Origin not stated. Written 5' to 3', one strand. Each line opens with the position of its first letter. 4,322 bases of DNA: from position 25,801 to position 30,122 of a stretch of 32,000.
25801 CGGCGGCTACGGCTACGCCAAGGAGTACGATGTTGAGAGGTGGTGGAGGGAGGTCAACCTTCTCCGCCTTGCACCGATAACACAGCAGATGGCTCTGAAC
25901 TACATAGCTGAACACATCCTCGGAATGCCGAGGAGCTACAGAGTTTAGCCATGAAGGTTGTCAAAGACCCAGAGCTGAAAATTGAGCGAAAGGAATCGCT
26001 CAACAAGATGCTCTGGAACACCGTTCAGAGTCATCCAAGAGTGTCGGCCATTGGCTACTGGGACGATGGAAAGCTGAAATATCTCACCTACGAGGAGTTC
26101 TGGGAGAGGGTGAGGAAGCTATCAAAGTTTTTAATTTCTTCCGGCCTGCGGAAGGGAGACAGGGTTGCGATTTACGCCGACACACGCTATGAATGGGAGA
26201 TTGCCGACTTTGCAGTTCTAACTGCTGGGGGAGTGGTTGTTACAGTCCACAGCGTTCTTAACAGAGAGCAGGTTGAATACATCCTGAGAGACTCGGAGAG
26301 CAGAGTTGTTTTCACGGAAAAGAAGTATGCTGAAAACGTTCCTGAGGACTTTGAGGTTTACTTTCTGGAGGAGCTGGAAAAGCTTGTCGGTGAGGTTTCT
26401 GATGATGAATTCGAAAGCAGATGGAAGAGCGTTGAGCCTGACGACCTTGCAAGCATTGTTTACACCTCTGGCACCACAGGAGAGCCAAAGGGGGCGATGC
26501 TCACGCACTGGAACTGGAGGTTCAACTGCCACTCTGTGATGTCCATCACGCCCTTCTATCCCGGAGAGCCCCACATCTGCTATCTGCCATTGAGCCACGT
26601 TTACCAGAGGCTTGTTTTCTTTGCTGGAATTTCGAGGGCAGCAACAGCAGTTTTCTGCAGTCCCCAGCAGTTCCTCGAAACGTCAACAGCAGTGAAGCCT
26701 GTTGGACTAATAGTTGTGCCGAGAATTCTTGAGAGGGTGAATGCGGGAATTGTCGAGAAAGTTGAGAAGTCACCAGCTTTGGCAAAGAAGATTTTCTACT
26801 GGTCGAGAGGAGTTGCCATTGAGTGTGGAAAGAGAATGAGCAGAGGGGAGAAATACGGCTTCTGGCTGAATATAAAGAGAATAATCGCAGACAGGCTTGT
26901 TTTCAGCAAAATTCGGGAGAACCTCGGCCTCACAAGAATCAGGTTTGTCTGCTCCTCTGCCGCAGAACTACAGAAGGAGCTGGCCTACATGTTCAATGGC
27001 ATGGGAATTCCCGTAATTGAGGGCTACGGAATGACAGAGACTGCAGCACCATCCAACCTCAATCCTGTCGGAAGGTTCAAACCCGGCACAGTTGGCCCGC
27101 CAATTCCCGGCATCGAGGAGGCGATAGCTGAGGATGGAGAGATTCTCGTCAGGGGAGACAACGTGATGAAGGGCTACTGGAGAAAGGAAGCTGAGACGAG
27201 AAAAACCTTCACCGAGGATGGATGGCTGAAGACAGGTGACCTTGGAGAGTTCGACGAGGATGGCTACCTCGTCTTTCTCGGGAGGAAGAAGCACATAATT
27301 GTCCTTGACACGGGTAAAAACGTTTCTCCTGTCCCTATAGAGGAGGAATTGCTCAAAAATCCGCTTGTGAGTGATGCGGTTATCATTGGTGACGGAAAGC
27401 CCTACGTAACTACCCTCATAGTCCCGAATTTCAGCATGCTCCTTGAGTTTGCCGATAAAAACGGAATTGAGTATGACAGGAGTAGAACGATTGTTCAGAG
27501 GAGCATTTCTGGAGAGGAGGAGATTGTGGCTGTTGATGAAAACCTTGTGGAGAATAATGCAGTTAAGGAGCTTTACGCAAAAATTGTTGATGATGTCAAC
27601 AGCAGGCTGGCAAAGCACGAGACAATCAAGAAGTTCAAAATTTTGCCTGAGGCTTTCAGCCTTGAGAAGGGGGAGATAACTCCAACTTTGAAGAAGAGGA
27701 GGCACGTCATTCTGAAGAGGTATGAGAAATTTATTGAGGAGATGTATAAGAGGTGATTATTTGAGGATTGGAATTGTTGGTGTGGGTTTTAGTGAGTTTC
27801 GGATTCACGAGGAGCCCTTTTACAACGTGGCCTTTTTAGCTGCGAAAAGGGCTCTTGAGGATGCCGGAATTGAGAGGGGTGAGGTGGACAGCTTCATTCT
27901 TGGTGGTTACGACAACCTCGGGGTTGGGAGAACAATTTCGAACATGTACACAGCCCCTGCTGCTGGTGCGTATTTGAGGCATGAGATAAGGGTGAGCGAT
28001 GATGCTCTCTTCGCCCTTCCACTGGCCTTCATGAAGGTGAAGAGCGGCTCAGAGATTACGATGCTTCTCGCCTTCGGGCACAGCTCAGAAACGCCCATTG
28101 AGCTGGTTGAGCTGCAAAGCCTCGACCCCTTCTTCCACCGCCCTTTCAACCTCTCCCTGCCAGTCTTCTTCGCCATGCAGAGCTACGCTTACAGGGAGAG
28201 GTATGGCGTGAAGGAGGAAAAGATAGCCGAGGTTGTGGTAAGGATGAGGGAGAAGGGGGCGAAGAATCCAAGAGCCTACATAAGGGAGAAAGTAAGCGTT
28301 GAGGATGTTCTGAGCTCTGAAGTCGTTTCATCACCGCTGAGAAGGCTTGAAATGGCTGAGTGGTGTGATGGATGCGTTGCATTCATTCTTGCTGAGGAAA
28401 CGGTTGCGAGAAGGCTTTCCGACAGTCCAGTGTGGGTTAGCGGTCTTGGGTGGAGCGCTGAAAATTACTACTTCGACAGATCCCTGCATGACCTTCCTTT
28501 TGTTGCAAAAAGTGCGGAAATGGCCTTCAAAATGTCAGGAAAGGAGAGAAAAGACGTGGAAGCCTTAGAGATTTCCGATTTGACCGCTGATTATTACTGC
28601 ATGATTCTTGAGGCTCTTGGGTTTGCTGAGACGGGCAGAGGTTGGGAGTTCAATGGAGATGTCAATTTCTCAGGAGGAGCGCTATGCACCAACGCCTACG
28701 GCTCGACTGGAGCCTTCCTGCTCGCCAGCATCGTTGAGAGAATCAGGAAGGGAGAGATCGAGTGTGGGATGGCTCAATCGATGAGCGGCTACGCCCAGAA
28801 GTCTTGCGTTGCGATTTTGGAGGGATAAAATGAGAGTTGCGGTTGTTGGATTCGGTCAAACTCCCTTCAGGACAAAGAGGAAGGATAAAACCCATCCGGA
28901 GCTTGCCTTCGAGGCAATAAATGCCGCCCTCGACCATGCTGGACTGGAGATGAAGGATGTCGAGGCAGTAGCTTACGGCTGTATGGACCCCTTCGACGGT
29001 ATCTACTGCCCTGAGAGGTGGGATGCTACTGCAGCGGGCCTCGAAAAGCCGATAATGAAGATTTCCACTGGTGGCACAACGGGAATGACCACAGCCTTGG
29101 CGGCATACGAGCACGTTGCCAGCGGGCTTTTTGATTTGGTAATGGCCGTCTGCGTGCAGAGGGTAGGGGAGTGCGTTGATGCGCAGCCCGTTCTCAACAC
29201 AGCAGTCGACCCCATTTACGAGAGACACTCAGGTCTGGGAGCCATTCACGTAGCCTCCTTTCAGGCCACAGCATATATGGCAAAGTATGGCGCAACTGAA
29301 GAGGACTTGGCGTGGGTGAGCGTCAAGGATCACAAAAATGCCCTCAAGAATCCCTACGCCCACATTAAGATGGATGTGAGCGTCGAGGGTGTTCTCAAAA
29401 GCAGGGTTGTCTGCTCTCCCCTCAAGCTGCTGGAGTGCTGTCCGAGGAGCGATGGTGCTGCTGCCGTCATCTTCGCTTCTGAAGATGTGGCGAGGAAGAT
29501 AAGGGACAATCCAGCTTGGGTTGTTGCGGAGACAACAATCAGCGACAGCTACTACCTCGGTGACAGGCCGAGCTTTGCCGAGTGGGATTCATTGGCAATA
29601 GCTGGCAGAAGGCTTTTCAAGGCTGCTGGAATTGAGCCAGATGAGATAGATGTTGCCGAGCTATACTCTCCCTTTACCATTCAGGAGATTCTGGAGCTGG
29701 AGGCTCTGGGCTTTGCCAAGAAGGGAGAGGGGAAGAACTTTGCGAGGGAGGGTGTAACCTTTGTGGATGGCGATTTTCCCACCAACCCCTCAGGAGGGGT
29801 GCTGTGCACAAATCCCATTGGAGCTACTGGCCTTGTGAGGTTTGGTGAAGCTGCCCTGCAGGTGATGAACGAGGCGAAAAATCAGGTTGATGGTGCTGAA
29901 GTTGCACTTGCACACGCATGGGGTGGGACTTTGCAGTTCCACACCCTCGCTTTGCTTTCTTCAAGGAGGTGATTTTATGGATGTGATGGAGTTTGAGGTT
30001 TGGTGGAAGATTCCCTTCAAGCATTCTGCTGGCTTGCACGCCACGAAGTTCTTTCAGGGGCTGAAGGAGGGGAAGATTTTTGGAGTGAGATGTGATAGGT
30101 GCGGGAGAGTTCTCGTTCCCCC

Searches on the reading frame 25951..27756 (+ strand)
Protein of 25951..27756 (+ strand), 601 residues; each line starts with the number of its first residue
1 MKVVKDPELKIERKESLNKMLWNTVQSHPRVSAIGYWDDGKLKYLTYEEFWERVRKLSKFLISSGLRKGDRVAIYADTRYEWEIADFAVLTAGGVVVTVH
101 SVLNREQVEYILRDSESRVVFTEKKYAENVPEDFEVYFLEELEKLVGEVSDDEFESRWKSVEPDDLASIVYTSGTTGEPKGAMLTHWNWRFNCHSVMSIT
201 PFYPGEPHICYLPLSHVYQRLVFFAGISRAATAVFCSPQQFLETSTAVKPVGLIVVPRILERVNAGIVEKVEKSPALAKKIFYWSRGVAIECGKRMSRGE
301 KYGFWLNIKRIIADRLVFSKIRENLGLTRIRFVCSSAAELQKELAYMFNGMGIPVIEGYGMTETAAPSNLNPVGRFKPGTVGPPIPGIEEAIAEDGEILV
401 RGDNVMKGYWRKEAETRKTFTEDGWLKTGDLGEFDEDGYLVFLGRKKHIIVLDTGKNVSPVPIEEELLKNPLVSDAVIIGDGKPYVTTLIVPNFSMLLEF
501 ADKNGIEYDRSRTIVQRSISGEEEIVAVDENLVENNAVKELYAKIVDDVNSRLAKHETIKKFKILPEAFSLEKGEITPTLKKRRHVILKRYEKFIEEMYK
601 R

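Call 67: search_protein_families(library=pfam, proteins=[window:25951-27756:+], max_evalue=0.001)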
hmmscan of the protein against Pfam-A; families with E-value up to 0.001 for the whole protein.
window:25951-27756:+ (601 aa): 2 families
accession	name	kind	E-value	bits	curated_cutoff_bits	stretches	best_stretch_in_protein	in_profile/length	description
PF00501.34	AMP-binding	-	3.7e-71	240.4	29.9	1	23-410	3-384/384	AMP-binding enzyme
PF23562.2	AMP-binding_C_3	-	5.5e-15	56.3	20.8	1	448-495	2-50/124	AMP-binding enzyme C-terminal domain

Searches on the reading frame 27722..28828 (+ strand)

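Call 67: search_protein_families(library=pfam, proteins=[window:27722-28828:+], max_evalue=0.001)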
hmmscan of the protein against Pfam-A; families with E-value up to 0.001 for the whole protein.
window:27722-28828:+ (368 aa): 2 families
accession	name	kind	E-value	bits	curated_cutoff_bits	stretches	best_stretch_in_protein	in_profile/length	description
PF22691.2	Thiolase_C_1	-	1.4e-13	51.3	28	1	261-366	20-142/144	Thiolase C-terminal domain-like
PF02803.24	Thiolase_C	-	0.0001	22.4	27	0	264-364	27-120/123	Thiolase, C-terminal domain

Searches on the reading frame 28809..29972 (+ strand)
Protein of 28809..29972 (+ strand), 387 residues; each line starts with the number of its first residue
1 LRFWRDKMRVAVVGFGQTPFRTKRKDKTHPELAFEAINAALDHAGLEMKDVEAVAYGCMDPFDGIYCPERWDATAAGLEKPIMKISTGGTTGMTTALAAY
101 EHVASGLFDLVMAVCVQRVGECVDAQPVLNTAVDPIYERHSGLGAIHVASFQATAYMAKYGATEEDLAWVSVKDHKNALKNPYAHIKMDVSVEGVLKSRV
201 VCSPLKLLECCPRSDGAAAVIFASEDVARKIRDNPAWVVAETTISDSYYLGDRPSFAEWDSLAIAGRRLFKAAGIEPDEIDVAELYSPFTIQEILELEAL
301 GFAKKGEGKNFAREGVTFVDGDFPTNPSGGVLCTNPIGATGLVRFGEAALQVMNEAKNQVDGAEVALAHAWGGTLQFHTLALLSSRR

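Call 67: search_protein_families(library=pfam, proteins=[window:28809-29972:+], max_evalue=0.001)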
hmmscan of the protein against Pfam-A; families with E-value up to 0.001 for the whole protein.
window:28809-29972:+ (387 aa): 3 families
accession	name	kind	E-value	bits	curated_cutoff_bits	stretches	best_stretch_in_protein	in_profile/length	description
PF22691.2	Thiolase_C_1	-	1.5e-37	129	28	1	245-384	4-143/144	Thiolase C-terminal domain-like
PF00108.29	Thiolase_N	-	1.9e-14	54.1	26.4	1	10-226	1-260/260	Thiolase, N-terminal domain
PF02803.24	Thiolase_C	-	7.3e-06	26.1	27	0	264-363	26-107/123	Thiolase, C-terminal domain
